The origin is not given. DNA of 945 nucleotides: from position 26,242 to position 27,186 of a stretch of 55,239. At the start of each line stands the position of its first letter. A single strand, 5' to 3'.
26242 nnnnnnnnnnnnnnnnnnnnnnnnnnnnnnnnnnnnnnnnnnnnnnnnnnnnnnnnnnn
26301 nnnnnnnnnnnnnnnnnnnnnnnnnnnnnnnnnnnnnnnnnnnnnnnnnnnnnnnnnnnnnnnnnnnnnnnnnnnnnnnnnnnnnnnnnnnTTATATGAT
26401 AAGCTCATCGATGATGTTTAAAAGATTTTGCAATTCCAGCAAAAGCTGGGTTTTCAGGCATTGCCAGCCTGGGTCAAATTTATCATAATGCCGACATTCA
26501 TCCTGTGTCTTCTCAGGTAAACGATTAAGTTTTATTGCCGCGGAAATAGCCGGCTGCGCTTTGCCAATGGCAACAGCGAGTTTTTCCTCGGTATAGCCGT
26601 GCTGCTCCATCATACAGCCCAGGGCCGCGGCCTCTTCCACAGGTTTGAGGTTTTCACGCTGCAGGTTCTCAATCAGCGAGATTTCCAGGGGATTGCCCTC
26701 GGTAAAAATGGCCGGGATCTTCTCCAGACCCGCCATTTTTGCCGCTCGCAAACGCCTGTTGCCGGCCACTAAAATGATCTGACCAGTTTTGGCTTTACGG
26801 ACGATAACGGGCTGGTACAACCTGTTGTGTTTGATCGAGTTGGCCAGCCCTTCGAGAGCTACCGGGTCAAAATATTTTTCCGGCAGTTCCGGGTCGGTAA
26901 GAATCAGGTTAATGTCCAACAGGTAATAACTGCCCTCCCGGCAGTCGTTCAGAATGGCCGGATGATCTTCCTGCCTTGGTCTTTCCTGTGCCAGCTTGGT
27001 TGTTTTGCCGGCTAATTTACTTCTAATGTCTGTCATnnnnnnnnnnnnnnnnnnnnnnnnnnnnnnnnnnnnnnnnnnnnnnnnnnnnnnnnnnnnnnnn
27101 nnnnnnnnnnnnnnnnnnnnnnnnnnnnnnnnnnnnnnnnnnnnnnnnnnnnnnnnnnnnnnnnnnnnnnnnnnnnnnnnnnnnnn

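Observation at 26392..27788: A complete ParA-ParB pair embedded inside the magnetosome cluster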

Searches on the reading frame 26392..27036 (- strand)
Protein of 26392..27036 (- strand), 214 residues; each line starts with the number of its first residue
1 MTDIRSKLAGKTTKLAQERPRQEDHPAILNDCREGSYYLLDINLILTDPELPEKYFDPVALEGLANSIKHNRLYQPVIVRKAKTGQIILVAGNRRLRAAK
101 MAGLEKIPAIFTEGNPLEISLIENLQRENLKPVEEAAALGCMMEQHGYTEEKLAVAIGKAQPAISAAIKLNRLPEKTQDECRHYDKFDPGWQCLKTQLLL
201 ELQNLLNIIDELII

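Call 4: search_protein_families(library=pfam, proteins=[window:26392-27036:-], max_evalue=0.01)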
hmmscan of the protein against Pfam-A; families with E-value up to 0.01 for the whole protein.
window:26392-27036:- (214 aa): 2 families
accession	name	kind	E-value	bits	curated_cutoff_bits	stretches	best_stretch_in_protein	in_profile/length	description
PF02195.25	ParB_N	-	9.2e-20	70.9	26.3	1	40-126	6-95/95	ParB N-terminal domain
PF17762.8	HTH_ParB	-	4.8e-11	43.2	22.6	1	128-182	1-55/102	ParB HTH domain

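Call 5: search_protein_families(library=ncbifam, proteins=[window:26392-27036:-], max_evalue=0.01)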
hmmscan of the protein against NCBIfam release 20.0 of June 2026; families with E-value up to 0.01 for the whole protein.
window:26392-27036:- (214 aa): 7 families
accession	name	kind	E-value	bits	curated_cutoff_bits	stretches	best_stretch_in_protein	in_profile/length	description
TIGR04285.1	nucleoid_noc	exception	1.1e-36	126.5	315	1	40-181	5-148/255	nucleoid occlusion protein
TIGR00180.1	parB_part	domain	5.4e-36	124.1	58.45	1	36-192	4-166/186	ParB/RepB/Spo0J family partition protein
TIGR03734.1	PRTRC_parB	hypoth_equivalog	1.9e-14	53.1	278.6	1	52-162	8-125/555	PRTRC system ParB family protein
NF010406.0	PRK13832.1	subfamily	7.1e-10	38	640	1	62-160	30-132/578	plasmid partitioning protein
TIGR03454.1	partition_RepB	equivalog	1.9e-06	27.5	201.5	1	58-172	85-203/325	plasmid partitioning protein RepB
NF010440.0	PRK13866.1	equivalog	0.0016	17.7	522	1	57-169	87-201/336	plasmid partitioning protein RepB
NF033589.0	staphy_B_SbnI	equivalog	0.0057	16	350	1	54-109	20-76/254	bifunctional transcriptional regulator/O-phospho-L-serine synthase SbnI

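Call 21: find_homologous_proteins(query=window:26392-27036:-, max_evalue=1e-10)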
Query window:26392-27036:- (214 aa): 7331 proteins with E <= 1e-10 among 8000 candidates; the best 120 are listed.
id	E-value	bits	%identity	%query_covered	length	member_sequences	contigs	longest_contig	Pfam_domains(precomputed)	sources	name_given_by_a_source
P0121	2.3e-136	470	100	100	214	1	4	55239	PF17762.9,PF02195.27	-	-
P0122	1.7e-95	337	81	87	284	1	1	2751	PF17762.9,PF02195.27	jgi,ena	-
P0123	5.5e-95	335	79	87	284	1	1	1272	PF17762.9,PF02195.27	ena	-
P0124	4.9e-94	332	80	87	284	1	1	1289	PF17762.9,PF02195.27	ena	-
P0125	2.5e-93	330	80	87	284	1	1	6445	PF17762.9,PF02195.27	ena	-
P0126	4.5e-93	329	75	100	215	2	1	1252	PF17762.9,PF02195.27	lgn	-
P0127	4.5e-91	322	75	91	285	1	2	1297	PF17762.9,PF02195.27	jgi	jgi:ParB family chromosome partitioning protein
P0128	1.8e-90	320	74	91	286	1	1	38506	PF17762.9,PF02195.27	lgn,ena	-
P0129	1.8e-87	311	76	87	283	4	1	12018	PF17762.9,PF02195.27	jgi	jgi:ParB family chromosome partitioning protein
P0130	3.1e-87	310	77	87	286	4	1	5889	PF17762.9,PF02195.27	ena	-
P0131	1.3e-86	308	76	87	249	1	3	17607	PF17762.9,PF02195.27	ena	-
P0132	9.9e-86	305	74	87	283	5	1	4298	PF17762.9,PF02195.27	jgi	jgi:ParB family chromosome partitioning protein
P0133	1.1e-85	305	75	87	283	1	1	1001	PF17762.9,PF02195.27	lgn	-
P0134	1.2e-85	305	76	87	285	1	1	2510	PF17762.9,PF02195.27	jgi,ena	-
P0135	8.6e-85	302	73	87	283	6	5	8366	PF17762.9,PF02195.27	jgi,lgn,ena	jgi:ParB family chromosome partitioning protein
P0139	3.1e-84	300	74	87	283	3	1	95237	PF17762.9,PF02195.27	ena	-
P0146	9.0e-82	292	68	94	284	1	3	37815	PF17762.9,PF02195.27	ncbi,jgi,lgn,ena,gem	ncbi:MAG: ParB/RepB/Spo0J family partition protein [Syntrophus sp. (in: bacteria)]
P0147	9.3e-82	292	72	87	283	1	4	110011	PF17762.9,PF02195.27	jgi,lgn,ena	-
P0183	6.8e-63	230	59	100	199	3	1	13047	PF02195.27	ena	-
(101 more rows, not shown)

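Call 23: find_encoding_contigs(protein=P0183, flank=10000, max_places=3)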
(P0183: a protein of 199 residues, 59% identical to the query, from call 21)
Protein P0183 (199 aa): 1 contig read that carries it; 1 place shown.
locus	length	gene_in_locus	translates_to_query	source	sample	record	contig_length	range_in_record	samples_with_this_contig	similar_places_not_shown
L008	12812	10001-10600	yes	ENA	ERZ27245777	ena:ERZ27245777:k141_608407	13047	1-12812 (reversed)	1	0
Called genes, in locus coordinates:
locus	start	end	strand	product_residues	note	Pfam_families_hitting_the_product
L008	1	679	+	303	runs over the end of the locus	PF01545:Cation_efflux, PF16916:ZT_dimer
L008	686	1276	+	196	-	PF04011:LemA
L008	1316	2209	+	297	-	PF01545:Cation_efflux, PF16916:ZT_dimer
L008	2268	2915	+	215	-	-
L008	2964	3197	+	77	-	PF26391:MamI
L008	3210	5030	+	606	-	PF00089:Trypsin, PF13365:Trypsin_2, PF14685:PDZ_Tricorn (faint), PF00595:PDZ, PF13180:PDZ_2, PF17820:PDZ_6, PF13180:PDZ_2 (weak), PF17820:PDZ_6 (weak)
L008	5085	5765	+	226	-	PF04011:LemA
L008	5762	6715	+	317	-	PF01925:TauE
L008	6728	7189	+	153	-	-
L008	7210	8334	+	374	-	PF24780:WD40_MABP1-WDR62_1st (faint), PF23381:Beta-prop_IFT122_1st (weak), PF25175:Beta-prop_WDR5 (weak), PF23414:Beta-prop_EML_2 (faint), PF24817:WD40_WDHD1_1st (faint), PF25174:Beta-prop_THOC3, PF24814:WD40_Prp19 (weak), PF25173:Beta-prop_WDR3_1st (weak), +1 more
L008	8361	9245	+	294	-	-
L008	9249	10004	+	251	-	PF00142:Fer4_NifH, PF01656:CbiA, PF02374:ArsA_ATPase, PF06564:CBP_BcsQ (weak), PF09140:MipZ (weak), PF10609:ParA, PF13614:AAA_31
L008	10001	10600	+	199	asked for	PF02195:ParB_N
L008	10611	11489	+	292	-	-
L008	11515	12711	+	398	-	PF00072:Response_reg, PF00512:HisKA (faint), PF02518:HATPase_c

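Call 29: search_solved_structures(query=window:26392-27036:-, max_evalue=0.00001, show_alignments=2)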
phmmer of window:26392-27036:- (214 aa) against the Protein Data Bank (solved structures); distinct sequences matched with E-value up to 0.00001: 13.
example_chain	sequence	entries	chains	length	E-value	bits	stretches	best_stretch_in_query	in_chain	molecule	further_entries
6sdk_A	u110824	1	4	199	1.1e-26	97.3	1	47-179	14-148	Stage 0 sporulation protein J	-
1vz0_A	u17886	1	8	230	3.5e-25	92.4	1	41-179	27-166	Chromosome-partitioning protein Spo0J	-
7bnr_A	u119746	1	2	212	1e-23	87.6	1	40-178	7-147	ParB family protein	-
7bnk_A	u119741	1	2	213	1.3e-23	87.2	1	40-178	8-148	ParB family protein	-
7ng0_A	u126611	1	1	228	2.5e-23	86.4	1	45-180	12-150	Nucleoid occlusion protein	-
7o0n_A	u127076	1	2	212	2.6e-23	86.3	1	40-178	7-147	ParB family protein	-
7nfu_A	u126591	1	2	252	3.2e-23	86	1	43-180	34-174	Nucleoid occlusion protein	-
7ol9_A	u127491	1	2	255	5.7e-22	81.9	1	24-181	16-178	Nucleoid occlusion protein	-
6t1f_A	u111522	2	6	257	7.4e-21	78.3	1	41-179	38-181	Chromosome-partitioning protein ParB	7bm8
4umk_A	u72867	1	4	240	3.6e-20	76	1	40-181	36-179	PROBABLE CHROMOSOME-PARTITIONING PROTEIN PARB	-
8qa8_A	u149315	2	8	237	1.8e-11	47.6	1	39-180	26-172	Transcriptional repressor protein KorB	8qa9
6y93_A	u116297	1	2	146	1.1e-09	41.8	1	118-181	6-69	Nucleoid occlusion protein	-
6s6h_A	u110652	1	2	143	1e-06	32.1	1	117-179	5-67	Chromosome-partitioning protein ParB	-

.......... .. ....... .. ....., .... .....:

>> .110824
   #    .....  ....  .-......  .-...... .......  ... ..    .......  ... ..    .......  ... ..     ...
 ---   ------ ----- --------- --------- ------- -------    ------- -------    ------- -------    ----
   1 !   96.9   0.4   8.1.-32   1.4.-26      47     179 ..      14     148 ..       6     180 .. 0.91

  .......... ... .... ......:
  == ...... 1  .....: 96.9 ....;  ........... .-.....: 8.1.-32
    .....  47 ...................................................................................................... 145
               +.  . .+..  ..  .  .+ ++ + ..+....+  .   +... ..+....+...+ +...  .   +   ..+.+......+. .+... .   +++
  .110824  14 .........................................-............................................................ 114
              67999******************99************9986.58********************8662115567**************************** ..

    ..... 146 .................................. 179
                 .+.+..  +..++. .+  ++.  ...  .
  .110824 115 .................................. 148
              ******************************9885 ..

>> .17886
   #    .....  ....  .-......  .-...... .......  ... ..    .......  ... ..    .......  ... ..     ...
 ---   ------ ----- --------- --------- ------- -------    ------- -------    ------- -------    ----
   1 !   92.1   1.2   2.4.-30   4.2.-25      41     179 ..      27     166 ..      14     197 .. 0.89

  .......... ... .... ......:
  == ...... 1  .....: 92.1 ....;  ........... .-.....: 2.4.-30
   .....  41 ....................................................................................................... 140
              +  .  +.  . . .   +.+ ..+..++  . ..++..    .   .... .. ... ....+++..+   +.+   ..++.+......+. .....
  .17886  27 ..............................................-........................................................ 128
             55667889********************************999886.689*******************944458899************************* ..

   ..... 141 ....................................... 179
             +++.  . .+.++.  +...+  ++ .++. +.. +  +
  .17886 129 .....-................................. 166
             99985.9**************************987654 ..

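Call 33: find_encoding_contigs(protein=P0146, flank=10000, max_places=2)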
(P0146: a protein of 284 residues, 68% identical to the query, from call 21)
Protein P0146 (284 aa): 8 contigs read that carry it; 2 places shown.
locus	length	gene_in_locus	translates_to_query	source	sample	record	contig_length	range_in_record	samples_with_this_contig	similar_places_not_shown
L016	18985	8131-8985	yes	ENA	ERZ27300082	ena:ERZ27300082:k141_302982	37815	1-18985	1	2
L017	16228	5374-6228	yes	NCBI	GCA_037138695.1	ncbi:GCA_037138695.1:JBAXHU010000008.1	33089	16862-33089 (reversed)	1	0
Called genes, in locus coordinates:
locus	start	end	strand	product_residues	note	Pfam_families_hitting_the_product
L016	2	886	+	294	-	?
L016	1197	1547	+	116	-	PF09719:C_GCAxxG_C_C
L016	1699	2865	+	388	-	PF01609:DDE_Tnp_1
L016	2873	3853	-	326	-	-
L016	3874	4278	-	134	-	PF00072:Response_reg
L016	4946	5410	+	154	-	-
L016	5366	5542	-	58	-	-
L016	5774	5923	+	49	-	-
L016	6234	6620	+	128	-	-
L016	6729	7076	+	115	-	-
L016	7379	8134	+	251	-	PF00142:Fer4_NifH, PF01656:CbiA, PF02374:ArsA_ATPase, PF06564:CBP_BcsQ (weak), PF09140:MipZ (weak), PF10609:ParA, PF13614:AAA_31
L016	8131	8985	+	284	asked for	PF02195:ParB_N, PF17762:HTH_ParB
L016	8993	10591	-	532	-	PF13593:SBF_like, PF01758:SBF, PF00515:TPR_1 (faint), PF07719:TPR_2 (faint), PF13181:TPR_8 (faint), PF13424:TPR_12 (faint), PF13428:TPR_14 (faint), PF13432:TPR_16 (faint), +1 more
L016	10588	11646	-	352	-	PF02463:SMC_N (weak), PF00005:ABC_tran, PF13304:AAA_21 (faint), PF17850:CysA_C_terminal, PF12857:TOBE_3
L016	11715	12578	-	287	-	PF00528:BPD_transp_1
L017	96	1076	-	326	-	-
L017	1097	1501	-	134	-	PF00072:Response_reg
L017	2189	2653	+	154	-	-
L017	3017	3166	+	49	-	-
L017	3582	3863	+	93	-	-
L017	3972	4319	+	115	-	-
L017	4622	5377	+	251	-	PF00142:Fer4_NifH, PF01656:CbiA, PF02374:ArsA_ATPase, PF06564:CBP_BcsQ (weak), PF09140:MipZ (weak), PF10609:ParA, PF13614:AAA_31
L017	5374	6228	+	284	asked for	PF02195:ParB_N, PF17762:HTH_ParB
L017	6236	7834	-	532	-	PF13593:SBF_like, PF01758:SBF, PF00515:TPR_1 (faint), PF07719:TPR_2 (faint), PF13181:TPR_8 (faint), PF13424:TPR_12 (faint), PF13428:TPR_14 (faint), PF13432:TPR_16 (faint), +1 more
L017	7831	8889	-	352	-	PF02463:SMC_N (weak), PF00005:ABC_tran, PF13304:AAA_21 (faint), PF17850:CysA_C_terminal, PF12857:TOBE_3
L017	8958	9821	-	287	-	PF00528:BPD_transp_1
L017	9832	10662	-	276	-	PF00528:BPD_transp_1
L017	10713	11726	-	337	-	PF13531:SBP_bac_11, PF01547:SBP_bac_1, PF13416:SBP_bac_8, PF13343:SBP_bac_6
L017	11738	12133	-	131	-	PF00072:Response_reg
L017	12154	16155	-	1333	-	PF00072:Response_reg, PF00989:PAS, PF08448:PAS_4, PF13426:PAS_9, PF08447:PAS_3, PF00989:PAS, PF13426:PAS_9, PF08447:PAS_3, +11 more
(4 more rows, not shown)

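Call 42: find_encoding_contigs(protein=P0121, flank=10000, max_places=6)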
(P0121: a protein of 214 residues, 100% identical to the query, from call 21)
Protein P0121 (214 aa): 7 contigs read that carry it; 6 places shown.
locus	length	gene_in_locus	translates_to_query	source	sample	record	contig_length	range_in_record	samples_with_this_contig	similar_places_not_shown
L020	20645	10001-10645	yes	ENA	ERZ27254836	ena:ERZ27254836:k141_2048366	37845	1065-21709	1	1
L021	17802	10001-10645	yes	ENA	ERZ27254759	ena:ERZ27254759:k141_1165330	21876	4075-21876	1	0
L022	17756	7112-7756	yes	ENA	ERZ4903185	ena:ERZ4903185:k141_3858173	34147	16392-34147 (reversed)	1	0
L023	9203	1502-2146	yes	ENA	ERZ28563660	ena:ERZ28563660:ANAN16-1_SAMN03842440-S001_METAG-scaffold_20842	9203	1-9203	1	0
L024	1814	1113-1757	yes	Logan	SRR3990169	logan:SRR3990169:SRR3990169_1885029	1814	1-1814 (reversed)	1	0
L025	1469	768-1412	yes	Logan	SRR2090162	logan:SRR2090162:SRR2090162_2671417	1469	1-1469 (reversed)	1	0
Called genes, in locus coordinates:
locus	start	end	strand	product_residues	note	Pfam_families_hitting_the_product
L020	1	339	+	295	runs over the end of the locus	PF13180:PDZ_2, PF18509:MCR (weak)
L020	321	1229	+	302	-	PF01545:Cation_efflux, PF16916:ZT_dimer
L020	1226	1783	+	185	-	PF04011:LemA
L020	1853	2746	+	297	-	PF01545:Cation_efflux, PF16916:ZT_dimer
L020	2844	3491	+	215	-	-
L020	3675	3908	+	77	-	PF26391:MamI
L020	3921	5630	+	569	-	PF00089:Trypsin, PF13365:Trypsin_2, PF00595:PDZ, PF13180:PDZ_2, PF14685:PDZ_Tricorn (faint), PF17820:PDZ_6, PF12812:PDZ_1 (weak)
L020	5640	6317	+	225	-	PF04011:LemA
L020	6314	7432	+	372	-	PF24814:WD40_Prp19 (weak), PF25174:Beta-prop_THOC3 (faint), PF25175:Beta-prop_WDR5 (faint), PF23381:Beta-prop_IFT122_1st (weak), PF25173:Beta-prop_WDR3_1st (weak)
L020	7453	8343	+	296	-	-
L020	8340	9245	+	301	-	PF01925:TauE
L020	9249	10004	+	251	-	PF00142:Fer4_NifH, PF01656:CbiA, PF02374:ArsA_ATPase, PF06564:CBP_BcsQ (weak), PF09140:MipZ (faint), PF10609:ParA, PF13614:AAA_31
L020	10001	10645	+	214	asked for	PF02195:ParB_N, PF17762:HTH_ParB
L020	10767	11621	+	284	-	-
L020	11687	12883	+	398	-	PF00072:Response_reg, PF00512:HisKA (weak), PF02518:HATPase_c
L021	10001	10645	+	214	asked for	PF02195:ParB_N, PF17762:HTH_ParB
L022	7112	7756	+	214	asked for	PF02195:ParB_N, PF17762:HTH_ParB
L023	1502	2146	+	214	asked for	PF02195:ParB_N, PF17762:HTH_ParB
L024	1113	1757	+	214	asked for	PF02195:ParB_N, PF17762:HTH_ParB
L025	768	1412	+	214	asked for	PF02195:ParB_N, PF17762:HTH_ParB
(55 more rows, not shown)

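Call 61: search_protein_families(library=pfam, proteins=[L017:96-1076:-, L017:2189-2653:+, L017:3972-4319:+], max_evalue=0.01)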
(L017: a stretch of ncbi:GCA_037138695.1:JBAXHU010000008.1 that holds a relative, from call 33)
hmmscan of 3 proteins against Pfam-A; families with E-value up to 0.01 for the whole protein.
L017:96-1076:- (326 aa): 0 families

L017:2189-2653:+ (154 aa): 0 families

L017:3972-4319:+ (115 aa): 0 families

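Call 90: predict_structure(alignment_id=A5)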
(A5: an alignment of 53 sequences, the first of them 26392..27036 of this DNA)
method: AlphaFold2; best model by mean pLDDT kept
length: 214 residues; sequences in the alignment: 53
mean_pLDDT: 75.6   pTM: 0.53
mean pLDDT of the five models: 75.6, 74.4, 72.6, 72.3, 69.8
residues with pLDDT >= 90: 3; 70-90: 152; 50-70: 41; < 50: 18
segments of 3 or more residues with pLDDT < 50: 20-28, 186-190
pLDDT, mean of each block of 10 residues (from residue 1): 56 52 45 78 82 72 86 82 84 87 88 78 73 82 84 83 83 72 54 72 89 81
secondary structure, 60 per line:
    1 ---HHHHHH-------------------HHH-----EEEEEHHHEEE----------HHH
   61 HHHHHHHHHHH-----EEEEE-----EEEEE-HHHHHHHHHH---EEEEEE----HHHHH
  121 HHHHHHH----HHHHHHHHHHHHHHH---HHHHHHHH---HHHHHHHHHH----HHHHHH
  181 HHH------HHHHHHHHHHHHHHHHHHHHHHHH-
elements in order: H4-9 E37-41 E45-47 H58-71 E77-81 E87-91 H93-102 E106-111 H116-127 H132-146 H150-157 H161-170 H175-183 H190-213
